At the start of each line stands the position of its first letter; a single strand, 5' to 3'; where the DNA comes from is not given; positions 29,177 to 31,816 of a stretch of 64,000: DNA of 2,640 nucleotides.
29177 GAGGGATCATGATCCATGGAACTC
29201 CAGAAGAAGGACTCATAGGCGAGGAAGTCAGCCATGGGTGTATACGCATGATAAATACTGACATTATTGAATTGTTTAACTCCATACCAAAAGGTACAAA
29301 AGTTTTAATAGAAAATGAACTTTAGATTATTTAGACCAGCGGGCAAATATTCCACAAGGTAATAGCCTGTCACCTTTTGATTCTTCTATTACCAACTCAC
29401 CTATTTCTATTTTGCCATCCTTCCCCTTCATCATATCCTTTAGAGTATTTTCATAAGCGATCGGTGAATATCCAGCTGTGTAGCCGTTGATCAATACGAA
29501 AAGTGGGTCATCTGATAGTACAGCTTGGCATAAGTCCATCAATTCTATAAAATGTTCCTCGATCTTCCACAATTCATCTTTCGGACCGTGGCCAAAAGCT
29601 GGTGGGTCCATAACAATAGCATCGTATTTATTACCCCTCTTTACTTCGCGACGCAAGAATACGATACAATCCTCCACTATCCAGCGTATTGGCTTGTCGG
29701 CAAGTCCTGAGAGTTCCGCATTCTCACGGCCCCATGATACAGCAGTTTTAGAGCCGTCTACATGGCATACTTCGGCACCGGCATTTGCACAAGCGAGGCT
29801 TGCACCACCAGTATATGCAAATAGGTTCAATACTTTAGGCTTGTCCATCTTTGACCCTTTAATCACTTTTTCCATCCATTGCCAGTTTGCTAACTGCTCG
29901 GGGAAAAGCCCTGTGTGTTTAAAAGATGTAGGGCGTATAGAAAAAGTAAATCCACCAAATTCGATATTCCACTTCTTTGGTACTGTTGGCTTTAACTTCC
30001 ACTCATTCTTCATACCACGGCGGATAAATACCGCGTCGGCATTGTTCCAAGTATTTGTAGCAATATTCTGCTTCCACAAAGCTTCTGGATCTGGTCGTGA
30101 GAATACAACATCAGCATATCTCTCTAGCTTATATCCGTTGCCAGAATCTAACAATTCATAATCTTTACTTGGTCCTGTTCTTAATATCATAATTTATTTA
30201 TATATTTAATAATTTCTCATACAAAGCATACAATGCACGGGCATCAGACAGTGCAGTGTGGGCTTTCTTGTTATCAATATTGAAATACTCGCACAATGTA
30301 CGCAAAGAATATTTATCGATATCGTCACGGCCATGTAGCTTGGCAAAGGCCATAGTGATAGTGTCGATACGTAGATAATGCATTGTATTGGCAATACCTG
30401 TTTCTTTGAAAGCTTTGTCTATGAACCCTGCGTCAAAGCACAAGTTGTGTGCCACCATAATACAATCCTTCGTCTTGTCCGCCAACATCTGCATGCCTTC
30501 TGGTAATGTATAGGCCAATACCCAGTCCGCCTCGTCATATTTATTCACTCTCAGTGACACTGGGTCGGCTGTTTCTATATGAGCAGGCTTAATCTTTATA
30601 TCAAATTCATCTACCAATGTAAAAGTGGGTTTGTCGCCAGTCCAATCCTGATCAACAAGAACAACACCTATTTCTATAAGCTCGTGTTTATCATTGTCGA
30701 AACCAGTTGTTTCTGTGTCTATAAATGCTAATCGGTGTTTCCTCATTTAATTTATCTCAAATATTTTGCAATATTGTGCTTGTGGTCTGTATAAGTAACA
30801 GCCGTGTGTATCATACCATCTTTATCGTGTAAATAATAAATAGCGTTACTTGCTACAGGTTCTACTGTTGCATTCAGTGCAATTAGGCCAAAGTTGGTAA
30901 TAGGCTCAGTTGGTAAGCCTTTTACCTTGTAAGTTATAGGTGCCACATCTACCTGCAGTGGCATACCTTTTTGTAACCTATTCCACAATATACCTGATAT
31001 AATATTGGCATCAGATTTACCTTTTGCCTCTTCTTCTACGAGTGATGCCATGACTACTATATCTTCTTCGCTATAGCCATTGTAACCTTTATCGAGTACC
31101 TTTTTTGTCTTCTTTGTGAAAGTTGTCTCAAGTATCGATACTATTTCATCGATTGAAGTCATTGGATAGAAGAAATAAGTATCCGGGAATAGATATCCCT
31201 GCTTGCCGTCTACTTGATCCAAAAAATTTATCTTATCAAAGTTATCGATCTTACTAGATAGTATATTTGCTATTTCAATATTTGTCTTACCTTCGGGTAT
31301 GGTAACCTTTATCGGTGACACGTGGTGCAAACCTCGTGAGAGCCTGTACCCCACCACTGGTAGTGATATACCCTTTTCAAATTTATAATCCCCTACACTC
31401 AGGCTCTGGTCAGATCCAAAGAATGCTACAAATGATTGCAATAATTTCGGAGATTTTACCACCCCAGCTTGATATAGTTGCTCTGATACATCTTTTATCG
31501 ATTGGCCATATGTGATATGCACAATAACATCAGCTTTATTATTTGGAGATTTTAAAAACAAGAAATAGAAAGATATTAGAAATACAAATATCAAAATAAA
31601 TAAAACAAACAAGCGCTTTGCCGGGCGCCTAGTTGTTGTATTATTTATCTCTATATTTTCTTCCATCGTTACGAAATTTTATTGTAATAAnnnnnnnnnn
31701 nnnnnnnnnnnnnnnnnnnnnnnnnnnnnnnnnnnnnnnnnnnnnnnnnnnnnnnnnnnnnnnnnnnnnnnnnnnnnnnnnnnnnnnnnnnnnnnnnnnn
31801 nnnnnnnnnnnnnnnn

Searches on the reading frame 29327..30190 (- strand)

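Call 44: search_protein_families(library=pfam, proteins=[window:29327-30190:-], max_evalue=0.00001)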
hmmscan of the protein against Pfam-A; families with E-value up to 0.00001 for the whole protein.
window:29327-30190:- (287 aa): 2 families
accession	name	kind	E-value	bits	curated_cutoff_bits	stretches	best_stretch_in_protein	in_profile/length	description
PF10672.15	Methyltrans_SAM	-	1.6e-13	51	27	1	69-202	81-209/286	S-adenosylmethionine-dependent methyltransferase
PF03602.21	Cons_hypoth95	-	2.5e-06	27.7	24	1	109-197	39-122/182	Conserved hypothetical protein 95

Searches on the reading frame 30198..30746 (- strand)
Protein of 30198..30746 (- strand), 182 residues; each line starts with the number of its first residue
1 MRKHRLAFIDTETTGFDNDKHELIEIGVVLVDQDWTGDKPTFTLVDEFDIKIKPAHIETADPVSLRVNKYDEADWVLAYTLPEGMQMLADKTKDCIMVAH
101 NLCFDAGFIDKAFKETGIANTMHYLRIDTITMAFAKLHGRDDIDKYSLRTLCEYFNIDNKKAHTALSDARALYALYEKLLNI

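Call 44: search_protein_families(library=pfam, proteins=[window:30198-30746:-], max_evalue=0.00001)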
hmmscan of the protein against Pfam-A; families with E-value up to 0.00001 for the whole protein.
window:30198-30746:- (182 aa): 1 family
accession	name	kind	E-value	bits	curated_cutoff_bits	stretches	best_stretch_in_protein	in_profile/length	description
PF00929.31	RNase_T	-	6.6e-25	89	24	1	8-176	2-164/164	Exonuclease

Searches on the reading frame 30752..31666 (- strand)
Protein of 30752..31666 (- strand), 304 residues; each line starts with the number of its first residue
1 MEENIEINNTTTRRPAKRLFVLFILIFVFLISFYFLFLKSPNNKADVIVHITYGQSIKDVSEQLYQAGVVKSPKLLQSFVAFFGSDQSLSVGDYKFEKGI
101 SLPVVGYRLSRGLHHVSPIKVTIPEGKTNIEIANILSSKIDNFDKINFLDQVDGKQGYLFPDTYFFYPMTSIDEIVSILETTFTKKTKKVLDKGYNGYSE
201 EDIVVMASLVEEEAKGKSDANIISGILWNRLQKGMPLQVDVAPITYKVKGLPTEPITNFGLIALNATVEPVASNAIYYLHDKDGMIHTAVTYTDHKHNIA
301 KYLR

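Call 44: search_protein_families(library=pfam, proteins=[window:30752-31666:-], max_evalue=0.00001)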
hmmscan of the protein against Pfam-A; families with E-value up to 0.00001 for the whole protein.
window:30752-31666:- (304 aa): 1 family
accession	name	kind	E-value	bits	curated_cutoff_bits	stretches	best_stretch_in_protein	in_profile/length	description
PF02618.21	YceG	-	4.2e-52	177.7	32.4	2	49-241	1-193/275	YceG-like family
